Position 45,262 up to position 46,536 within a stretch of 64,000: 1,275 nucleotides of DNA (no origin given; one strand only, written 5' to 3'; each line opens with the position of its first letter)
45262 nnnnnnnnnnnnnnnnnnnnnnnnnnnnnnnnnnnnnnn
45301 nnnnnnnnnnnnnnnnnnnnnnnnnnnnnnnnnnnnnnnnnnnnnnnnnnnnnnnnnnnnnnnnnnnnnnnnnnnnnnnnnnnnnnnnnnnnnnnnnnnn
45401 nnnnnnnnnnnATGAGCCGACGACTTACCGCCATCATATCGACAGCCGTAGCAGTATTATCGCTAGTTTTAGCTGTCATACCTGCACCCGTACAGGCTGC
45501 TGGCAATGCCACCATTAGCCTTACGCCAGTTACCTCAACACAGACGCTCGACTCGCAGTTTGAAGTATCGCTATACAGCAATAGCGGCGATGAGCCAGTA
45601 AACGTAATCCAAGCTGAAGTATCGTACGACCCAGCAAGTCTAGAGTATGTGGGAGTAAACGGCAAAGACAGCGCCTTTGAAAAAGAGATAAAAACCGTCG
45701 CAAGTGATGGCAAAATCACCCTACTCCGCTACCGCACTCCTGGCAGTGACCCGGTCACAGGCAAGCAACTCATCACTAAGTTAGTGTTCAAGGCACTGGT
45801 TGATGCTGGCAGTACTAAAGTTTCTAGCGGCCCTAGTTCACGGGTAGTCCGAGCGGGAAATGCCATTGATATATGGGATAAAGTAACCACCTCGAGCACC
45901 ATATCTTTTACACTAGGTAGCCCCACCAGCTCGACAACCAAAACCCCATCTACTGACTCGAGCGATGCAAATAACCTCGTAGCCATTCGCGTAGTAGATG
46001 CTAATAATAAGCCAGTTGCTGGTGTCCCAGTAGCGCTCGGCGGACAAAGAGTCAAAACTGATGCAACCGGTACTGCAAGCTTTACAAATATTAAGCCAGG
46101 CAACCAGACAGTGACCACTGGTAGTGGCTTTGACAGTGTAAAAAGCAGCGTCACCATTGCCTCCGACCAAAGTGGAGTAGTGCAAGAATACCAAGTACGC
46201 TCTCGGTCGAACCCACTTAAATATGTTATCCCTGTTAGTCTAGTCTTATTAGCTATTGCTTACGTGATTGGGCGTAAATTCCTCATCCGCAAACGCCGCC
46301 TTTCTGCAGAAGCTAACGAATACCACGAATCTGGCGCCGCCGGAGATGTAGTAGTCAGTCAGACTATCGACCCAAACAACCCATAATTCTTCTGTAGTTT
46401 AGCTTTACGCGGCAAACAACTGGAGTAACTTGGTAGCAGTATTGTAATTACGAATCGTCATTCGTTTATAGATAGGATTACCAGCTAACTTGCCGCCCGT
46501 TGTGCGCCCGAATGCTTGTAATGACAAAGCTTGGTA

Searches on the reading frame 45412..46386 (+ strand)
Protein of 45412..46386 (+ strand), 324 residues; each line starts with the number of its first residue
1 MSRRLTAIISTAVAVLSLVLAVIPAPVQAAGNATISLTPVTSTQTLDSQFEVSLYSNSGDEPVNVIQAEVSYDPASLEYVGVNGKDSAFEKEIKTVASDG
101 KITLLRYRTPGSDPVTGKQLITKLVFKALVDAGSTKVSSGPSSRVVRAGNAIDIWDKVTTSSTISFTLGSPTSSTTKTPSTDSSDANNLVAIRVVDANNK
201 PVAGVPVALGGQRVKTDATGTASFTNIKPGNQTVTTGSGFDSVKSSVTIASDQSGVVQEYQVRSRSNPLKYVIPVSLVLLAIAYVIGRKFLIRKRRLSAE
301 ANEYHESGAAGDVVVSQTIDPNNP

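Call 24: search_protein_families(library=pfam, proteins=[window:45412-46386:+], max_evalue=0.001)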
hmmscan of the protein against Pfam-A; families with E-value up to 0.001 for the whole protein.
window:45412-46386:+ (324 aa): 3 families
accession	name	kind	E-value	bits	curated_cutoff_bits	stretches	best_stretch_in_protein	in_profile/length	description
PF00963.24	Cohesin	-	5e-09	36.9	24.1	1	45-165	11-138/139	Cohesin domain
PF13620.12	CarboxypepD_reg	-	2.6e-07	31.4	32.3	1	192-255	4-75/82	Carboxypeptidase regulatory-like domain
PF13715.12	CarbopepD_reg_2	-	0.00028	21.3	32.2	1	194-256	5-71/88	CarboxypepD_reg-like domain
